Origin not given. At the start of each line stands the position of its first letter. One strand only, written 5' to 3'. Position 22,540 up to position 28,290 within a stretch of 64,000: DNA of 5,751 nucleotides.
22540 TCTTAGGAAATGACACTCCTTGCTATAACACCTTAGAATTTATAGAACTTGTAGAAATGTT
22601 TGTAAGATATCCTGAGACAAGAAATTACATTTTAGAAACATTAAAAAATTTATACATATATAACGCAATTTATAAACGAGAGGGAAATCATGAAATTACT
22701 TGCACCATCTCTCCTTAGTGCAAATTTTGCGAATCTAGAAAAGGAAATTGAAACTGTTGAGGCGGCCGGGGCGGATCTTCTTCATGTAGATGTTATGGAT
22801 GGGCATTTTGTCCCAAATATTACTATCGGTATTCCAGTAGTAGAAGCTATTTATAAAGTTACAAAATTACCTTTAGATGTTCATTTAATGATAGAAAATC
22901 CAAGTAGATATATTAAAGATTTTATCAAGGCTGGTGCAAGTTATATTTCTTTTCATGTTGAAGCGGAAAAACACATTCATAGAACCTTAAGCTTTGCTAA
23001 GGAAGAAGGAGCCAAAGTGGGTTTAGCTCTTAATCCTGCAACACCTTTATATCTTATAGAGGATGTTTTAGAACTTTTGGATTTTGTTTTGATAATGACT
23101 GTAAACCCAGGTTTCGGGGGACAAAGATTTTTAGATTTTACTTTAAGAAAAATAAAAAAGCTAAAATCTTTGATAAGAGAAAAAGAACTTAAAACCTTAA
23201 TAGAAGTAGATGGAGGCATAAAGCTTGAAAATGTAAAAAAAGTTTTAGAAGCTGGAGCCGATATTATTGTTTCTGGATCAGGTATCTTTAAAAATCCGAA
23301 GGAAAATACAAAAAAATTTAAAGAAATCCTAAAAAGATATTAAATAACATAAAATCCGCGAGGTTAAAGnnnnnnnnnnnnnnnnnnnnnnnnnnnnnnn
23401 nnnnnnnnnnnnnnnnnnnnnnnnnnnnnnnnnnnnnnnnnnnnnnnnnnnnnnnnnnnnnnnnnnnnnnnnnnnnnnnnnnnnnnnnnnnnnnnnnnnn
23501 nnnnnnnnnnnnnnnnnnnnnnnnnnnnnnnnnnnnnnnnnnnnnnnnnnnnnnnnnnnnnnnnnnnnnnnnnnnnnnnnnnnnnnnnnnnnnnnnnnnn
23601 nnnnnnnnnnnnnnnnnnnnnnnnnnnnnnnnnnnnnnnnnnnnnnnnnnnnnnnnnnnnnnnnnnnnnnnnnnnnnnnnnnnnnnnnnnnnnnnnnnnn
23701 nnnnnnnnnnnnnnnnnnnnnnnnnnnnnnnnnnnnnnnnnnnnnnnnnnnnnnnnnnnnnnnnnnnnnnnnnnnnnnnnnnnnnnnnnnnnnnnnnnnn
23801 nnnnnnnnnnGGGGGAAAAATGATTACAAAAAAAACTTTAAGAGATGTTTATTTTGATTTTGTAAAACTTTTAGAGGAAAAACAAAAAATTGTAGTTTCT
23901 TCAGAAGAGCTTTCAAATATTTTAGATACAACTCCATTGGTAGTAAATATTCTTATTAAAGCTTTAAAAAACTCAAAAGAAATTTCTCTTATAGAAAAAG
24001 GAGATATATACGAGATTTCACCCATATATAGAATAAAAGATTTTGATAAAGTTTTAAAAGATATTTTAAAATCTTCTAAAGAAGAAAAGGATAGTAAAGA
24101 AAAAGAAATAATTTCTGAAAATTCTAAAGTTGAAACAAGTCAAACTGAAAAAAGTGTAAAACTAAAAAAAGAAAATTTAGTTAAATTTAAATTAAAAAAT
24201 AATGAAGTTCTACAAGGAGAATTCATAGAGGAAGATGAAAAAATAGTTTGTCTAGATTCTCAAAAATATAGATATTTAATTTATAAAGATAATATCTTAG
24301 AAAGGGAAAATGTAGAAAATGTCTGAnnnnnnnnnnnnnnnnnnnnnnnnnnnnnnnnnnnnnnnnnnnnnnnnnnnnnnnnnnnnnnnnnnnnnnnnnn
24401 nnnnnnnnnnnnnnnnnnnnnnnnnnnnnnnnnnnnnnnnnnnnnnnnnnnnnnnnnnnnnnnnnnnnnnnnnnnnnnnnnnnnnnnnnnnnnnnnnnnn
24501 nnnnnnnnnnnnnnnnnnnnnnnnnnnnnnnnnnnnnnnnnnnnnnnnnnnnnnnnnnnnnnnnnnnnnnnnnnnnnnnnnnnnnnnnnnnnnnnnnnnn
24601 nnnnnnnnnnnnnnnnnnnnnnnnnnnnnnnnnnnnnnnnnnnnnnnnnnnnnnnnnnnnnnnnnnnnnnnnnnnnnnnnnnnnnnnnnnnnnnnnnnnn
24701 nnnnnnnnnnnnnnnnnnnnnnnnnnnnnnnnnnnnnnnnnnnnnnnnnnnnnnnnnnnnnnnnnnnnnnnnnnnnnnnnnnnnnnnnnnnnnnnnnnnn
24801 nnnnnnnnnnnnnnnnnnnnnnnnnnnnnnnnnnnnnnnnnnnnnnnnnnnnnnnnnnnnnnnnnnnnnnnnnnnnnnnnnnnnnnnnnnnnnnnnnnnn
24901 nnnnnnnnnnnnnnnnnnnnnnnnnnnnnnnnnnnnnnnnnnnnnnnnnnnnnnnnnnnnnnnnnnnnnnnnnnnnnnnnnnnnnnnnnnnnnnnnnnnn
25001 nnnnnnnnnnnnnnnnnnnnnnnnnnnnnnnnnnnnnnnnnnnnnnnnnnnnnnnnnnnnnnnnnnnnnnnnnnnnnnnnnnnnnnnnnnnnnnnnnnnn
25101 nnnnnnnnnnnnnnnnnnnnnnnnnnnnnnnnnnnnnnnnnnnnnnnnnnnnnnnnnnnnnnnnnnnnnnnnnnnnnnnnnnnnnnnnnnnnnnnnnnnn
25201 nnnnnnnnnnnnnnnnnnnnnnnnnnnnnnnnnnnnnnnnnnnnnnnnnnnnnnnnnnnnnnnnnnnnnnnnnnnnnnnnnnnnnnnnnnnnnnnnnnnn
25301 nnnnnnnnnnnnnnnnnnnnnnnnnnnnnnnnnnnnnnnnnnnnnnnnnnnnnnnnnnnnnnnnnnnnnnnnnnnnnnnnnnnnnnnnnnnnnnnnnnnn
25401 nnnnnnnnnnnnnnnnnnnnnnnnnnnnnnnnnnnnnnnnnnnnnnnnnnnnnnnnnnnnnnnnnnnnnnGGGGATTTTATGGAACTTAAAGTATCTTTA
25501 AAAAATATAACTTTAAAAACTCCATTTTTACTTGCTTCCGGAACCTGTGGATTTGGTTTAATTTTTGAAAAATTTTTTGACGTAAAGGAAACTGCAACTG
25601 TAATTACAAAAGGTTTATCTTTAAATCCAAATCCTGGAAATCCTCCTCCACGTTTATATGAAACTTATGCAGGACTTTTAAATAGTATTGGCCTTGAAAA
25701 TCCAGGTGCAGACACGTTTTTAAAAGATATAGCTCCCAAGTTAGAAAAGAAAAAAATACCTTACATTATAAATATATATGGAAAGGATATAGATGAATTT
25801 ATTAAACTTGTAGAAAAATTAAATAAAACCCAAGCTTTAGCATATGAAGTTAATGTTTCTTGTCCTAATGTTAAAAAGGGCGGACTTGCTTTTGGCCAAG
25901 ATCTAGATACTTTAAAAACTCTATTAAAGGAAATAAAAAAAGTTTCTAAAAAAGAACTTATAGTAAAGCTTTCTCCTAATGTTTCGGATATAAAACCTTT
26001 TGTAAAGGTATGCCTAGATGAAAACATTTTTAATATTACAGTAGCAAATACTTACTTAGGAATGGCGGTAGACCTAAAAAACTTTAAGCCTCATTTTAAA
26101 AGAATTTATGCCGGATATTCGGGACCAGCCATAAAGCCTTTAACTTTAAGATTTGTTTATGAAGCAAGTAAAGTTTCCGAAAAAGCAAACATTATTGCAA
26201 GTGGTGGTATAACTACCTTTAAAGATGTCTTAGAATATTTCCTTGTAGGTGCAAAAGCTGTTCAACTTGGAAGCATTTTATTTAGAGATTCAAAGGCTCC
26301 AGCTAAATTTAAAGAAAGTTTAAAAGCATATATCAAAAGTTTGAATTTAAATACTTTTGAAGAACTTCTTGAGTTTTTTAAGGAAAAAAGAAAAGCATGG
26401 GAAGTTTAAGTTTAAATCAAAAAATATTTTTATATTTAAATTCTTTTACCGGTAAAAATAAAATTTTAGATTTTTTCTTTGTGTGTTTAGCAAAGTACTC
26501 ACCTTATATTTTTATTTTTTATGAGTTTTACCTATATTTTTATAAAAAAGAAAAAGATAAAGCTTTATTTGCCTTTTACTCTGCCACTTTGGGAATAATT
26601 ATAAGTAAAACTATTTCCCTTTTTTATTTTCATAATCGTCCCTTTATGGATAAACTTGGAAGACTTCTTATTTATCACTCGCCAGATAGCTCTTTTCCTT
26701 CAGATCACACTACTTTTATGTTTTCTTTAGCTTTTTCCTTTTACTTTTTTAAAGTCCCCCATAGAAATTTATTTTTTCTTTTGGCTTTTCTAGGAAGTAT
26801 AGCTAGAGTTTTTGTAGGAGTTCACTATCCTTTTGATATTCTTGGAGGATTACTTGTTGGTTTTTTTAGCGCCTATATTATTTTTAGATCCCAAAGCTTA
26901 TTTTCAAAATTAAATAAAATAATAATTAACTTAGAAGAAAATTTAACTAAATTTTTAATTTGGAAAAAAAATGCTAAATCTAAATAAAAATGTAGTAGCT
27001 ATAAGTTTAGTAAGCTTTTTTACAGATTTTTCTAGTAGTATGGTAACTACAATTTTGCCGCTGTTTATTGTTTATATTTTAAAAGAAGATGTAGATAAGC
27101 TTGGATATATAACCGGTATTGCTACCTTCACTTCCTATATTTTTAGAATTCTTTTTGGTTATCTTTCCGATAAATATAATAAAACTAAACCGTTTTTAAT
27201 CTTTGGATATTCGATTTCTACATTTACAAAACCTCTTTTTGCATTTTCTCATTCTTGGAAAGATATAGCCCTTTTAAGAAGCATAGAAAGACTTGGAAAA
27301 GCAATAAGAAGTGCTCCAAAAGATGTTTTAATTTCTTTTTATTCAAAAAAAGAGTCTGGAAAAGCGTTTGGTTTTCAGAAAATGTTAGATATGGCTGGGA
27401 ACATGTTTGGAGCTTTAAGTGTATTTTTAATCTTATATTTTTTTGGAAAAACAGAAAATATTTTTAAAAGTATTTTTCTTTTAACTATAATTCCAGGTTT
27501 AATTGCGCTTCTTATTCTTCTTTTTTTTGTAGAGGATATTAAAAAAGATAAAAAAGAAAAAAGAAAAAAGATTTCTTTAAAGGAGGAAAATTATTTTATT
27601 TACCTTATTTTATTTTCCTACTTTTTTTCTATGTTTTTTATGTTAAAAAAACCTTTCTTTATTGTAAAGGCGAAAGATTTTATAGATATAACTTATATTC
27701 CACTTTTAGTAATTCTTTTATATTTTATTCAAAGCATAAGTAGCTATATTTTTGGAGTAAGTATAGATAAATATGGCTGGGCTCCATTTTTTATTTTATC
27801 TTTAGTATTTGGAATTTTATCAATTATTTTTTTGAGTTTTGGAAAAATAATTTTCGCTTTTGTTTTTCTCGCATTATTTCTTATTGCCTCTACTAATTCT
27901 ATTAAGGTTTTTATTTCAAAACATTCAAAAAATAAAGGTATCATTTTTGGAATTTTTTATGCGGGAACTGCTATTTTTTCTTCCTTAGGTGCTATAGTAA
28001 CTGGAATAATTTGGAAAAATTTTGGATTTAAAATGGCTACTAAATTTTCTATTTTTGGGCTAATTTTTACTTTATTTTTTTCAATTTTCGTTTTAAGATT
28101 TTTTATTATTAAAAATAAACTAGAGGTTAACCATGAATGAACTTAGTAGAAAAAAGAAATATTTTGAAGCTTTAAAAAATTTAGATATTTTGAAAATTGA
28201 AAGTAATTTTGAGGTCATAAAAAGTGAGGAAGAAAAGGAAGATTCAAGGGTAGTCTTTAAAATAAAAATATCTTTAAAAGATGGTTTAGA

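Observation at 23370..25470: T4 Rnl1-type RNA ligase translationally coupled to two paralogous winged-helix + Sm/Hfq-like proteins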

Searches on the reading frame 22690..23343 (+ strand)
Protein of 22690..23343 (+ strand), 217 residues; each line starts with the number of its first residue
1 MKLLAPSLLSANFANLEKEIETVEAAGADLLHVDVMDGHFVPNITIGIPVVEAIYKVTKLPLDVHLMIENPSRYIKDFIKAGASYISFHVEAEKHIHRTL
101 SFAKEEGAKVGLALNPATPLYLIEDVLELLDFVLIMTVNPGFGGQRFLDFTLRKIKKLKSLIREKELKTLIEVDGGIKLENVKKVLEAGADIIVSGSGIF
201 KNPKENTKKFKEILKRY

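Call 3: search_protein_families(library=pfam, proteins=[window:22690-23343:+], max_evalue=1)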
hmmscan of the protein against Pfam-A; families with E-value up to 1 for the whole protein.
window:22690-23343:+ (217 aa): 10 families
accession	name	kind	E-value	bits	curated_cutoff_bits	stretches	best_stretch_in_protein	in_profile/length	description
PF00834.25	Ribul_P_3_epim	-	1e-85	286.6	21.1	1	4-200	2-198/198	Ribulose-phosphate 3 epimerase family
PF00977.27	His_biosynth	-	1.7e-06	28.1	23.6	1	165-208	70-114/228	Histidine biosynthesis protein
PF01729.25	QRPTase_C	-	2.5e-05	24.5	23.1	1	150-198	109-157/169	Quinolinate phosphoribosyl transferase, C-terminal domain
PF25509.1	DUF7916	-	0.0096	15.4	27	1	20-194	46-197/296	Domain of unknown function (DUF7916)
PF00215.30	OMPdecase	-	0.014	15.7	27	1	157-204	170-213/221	Orotidine 5'-phosphate decarboxylase / HUMPS family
PF01884.23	PcrB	-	0.022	14.7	23.9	1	158-212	171-224/226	PcrB family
PF02581.23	TMP-TENI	-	0.03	14.1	27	1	171-199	152-180/180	Thiamine monophosphate synthase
PF00478.31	IMPDH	-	0.064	12.7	25.6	0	165-198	204-238/345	IMP dehydrogenase / GMP reductase domain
PF22292.1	DUF6965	-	0.1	13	25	1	154-194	2-42/66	Domain of unknown function (DUF6965)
PF00290.26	Trp_syntA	-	0.13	11.6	27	0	176-214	206-244/259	Tryptophan synthase alpha chain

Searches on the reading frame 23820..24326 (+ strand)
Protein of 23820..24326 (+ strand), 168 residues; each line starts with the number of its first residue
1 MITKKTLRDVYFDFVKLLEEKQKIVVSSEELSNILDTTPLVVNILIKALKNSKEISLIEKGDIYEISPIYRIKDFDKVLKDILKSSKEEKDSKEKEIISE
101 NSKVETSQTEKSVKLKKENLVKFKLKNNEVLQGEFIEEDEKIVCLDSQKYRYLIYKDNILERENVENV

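Call 3: search_protein_families(library=pfam, proteins=[window:23820-24326:+], max_evalue=1)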
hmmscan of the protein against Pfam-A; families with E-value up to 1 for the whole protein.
window:23820-24326:+ (168 aa): 3 families
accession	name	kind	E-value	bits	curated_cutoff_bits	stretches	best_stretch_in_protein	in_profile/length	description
PF06971.19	Put_DNA-bind_N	-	0.0046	17.4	27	1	10-40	12-42/49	Putative DNA-binding protein N-terminus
PF21979.2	Hfq_1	-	0.016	15.8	27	1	116-159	12-56/61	Hfq related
PF17209.9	Hfq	-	0.032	14.3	27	1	117-159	12-54/64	Hfq protein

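Call 4: search_protein_families(library=ncbifam, proteins=[window:23820-24326:+], max_evalue=1)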
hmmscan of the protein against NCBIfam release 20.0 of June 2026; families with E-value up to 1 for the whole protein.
window:23820-24326:+ (168 aa): 1 family
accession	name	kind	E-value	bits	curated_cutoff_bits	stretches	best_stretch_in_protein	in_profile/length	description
NF047718.1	Hfq_rel_Cyano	exception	0.0055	16.9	52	1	116-159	16-60/64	Hfq-related RNA-binding protein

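Call 13: find_homologous_proteins(query=window:23820-24326:+, max_evalue=0.01)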
Query window:23820-24326:+ (168 aa): 11 proteins with E <= 0.01 among 213 candidates.
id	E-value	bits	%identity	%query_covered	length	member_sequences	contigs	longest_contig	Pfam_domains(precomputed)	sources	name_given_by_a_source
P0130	6.1e-92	323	100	100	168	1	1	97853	-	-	-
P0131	8.7e-92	323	99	100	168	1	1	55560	-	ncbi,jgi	-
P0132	3.2e-91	321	99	100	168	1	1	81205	-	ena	-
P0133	4.4e-91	320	99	100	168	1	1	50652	-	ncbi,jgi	-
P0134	4.5e-91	320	99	100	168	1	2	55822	-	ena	-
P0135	4.0e-47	178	61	97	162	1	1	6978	-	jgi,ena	-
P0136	7.9e-47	177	60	97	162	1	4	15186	-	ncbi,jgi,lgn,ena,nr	ncbi:MAG TPA: hypothetical protein EYH39_03925 [Desulfurobacteriaceae bacterium]|nr:hypothetical pro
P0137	1.7e-46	176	59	97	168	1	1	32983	-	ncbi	-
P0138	2.7e-46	175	60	97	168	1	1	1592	-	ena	-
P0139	4.6e-43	165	58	97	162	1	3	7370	-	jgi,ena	-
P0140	1.3e-42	163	59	97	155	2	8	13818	-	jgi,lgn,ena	-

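Call 29: predict_structure(alignment_id=A2)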
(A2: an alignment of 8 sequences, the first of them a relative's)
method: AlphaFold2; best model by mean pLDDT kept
length: 168 residues; sequences in the alignment: 8
mean_pLDDT: 70.6   pTM: 0.41
mean pLDDT of the five models: 70.6, 68.5, 66.9, 66.9, 48.1
residues with pLDDT >= 90: 17; 70-90: 94; 50-70: 15; < 50: 42
segments of 3 or more residues with pLDDT < 50: 71-76, 84-117
pLDDT, mean of each block of 10 residues (from residue 1): 72 88 89 90 88 85 83 49 45 28 28 44 87 85 82 86 72
secondary structure, 60 per line:
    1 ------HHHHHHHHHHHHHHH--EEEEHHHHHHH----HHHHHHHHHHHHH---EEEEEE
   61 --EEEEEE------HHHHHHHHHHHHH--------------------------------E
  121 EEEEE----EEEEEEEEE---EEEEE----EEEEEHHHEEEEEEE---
elements in order: H7-21 E24-27 H28-34 H39-51 E55-60 E63-68 H75-87 E120-125 E130-138 E142-146 E151-155 E159-165
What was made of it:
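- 23838..24023 (+): pB winged helix-turn-helix domain (aa 7-68). AF2 topology is H7-21, E24-27, H28-34, H39-51, E55-60, E63-68, with pLDDT 83-90 (call 29).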

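Call 33: fold_search(model_id=the predicted structure, library=pdb)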
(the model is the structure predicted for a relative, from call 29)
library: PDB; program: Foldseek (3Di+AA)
matches with E <= 10: 1685; with E <= 0.001: 0
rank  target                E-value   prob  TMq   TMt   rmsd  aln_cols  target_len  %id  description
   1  7oh8_A                1.3e-03  1.00  0.29  0.69   2.2        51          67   25  R17A mutant of Hfq protein from Neisseria meningitidis (released 2022-06-01)
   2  1kq2_H                1.5e-03  1.00  0.28  0.71   1.1        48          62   29  Crystal Structure of an Hfq-RNA Complex (released 2002-07-05)
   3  3hsb_B                1.7e-03  1.00  0.28  0.66   2.3        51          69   31  Crystal structure of YmaH (Hfq) from Bacillus subtilis in complex with an RNA aptamer (released 2010-06-23)
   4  7oh8_B                1.8e-03  1.00  0.28  0.66   2.2        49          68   26  R17A mutant of Hfq protein from Neisseria meningitidis (released 2022-06-01)
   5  4noy_D                1.9e-03  1.00  0.27  0.64   2.3        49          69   28  Crystal structure of Listeria monocytogenes Hfq F43W (released 2014-09-10)
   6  8p9m_D                2.0e-03  1.00  0.27  0.64   2.2        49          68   26  Hexameric Hfq from Chromobacterium haemolyticum (released 2024-05-15)
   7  1kq1_H                2.1e-03  1.00  0.28  0.68   1.0        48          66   29  1.55 A Crystal structure of the pleiotropic translational regulator, Hfq (released 2002-07-10)
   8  9gu5_I                2.1e-03  1.00  0.28  0.72   2.0        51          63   22  Crystal Structure of Hfq V22A (released 2025-02-05)
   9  8p9m_B                2.1e-03  1.00  0.28  0.62   2.1        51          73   25  Hexameric Hfq from Chromobacterium haemolyticum (released 2024-05-15)
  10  7og8                  2.3e-03  1.00  0.28  0.66   2.2        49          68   26  Wild-type Hfq protein from Neisseria meningitidis (released 2022-06-01)
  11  3m4g_E                2.3e-03  1.00  0.28  0.65   2.1        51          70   24  H57A HFQ from Pseudomonas Aeruginosa (released 2010-07-28)
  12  3rer_F                2.4e-03  1.00  0.27  0.72   1.0        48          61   23  Crystal structure of E. coli Hfq in complex with AU6A RNA and ADP (released 2011-10-19)
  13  6gwk_K                2.4e-03  1.00  0.26  0.70   1.1        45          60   27  The crystal structure of Hfq from Caulobacter crescentus (released 2019-05-22)
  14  4nl3_B                2.4e-03  1.00  0.28  0.63   9.9        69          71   23  Crystal Structure of Listeria monocytogenes Hfq in complex with U6 RNA (released 2014-09-10)
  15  3rer_C                2.6e-03  1.00  0.27  0.68   1.1        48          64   23  Crystal structure of E. coli Hfq in complex with AU6A RNA and ADP (released 2011-10-19)
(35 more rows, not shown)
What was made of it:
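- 24177..24314 (+): pB Hfq-like Sm barrel (aa 120-165). Foldseek top 50 hits are all Hfq, with target TM-score 0.6-0.72 and 22-33% identity (call 33).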

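Call 57: search_protein_families(library=padloc, proteins=[window:23820-24326:+], max_evalue=0.1)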
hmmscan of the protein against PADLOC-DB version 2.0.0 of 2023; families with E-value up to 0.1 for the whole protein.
window:23820-24326:+ (168 aa): 1 family
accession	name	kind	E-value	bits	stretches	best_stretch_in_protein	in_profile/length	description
PDLC01036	WYL/Csx1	-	0.0071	14.1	1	41-152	137-236/279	CARF+WYL C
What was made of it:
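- On wHTH-WYL-WCX transcription regulators: The only related hit is a PADLOC WYL/Csx1 match at E 0.007 for pB (call 57).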

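Call 80: search_solved_structures(query=A2, max_evalue=5)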
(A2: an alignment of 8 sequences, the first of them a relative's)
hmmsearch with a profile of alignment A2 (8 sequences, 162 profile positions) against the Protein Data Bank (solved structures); distinct sequences matched with E-value up to 5: 2.
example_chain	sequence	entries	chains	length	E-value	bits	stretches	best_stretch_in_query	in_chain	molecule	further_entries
1kq1_A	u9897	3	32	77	0.011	18.7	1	98-155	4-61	Host Factor for Q beta | RNA chaperone Hfq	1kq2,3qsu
3fdi_A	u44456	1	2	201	0.014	18.4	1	11-80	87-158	uncharacterized protein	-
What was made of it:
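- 24177..24314 (+): Weak sequence hits: Pfam Hfq_1 E 0.016 and Hfq E 0.032 (call 3), NCBIfam Hfq-related E 0.0055 (call 4), profile against S. aureus Hfq E 0.011 (call 80).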

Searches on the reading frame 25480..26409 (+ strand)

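Call 3: search_protein_families(library=pfam, proteins=[window:25480-26409:+], max_evalue=1)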
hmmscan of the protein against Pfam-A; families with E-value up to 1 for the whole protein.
window:25480-26409:+ (309 aa): 9 families
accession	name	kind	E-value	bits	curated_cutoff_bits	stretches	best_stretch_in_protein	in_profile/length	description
PF01180.27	DHO_dh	-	9.2e-66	222.4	27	1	3-283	2-289/291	Dihydroorotate dehydrogenase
PF00977.27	His_biosynth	-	0.00053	19.9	23.6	1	234-269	189-224/228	Histidine biosynthesis protein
PF03060.21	NMO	-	0.00053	19.9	28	1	236-276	194-234/331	Nitronate monooxygenase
PF00478.31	IMPDH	-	0.00089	18.8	25.6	1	226-278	196-250/345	IMP dehydrogenase / GMP reductase domain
PF01070.24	FMN_dh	-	0.019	14.4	24.9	1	230-265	268-303/350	FMN-dependent dehydrogenase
PF01645.23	Glu_synthase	-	0.059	13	20.4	1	230-266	270-306/369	Conserved region in glutamate synthase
PF01884.23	PcrB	-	0.11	12.4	23.9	1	208-271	156-215/226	PcrB family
PF14123.11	DUF4290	-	0.18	11.8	27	1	96-162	104-170/174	Domain of unknown function (DUF4290)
PF21449.3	RIF2_ASCE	-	0.26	12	27.6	0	102-140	43-81/93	RIF2, ASCE domain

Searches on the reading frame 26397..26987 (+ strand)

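Call 56: search_protein_families(library=pfam, proteins=[window:26397-26987:+], max_evalue=0.1)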
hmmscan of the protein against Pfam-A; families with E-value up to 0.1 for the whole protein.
window:26397-26987:+ (196 aa): 3 families
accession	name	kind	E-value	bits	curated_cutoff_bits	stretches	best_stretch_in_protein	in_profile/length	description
PF01569.27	PAP2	-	5.6e-18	65.4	27.2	1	57-166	3-125/130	PAP2 superfamily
PF14378.12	PAP2_3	-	6.5e-06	26.5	27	1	96-160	123-189/190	PAP2 superfamily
PF14360.12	PAP2_C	-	0.055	14.5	27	1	102-157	8-67/74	PAP2 superfamily C-terminal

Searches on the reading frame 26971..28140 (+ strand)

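Call 84: search_protein_families(library=pfam, proteins=[window:26971-28140:+], max_evalue=0.00001)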
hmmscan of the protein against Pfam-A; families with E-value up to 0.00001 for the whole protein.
window:26971-28140:+ (389 aa): 1 family
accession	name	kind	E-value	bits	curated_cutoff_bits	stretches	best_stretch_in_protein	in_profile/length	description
PF07690.21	MFS_1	-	2.9e-31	109.1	33.4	1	12-224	2-220/347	Major Facilitator Superfamily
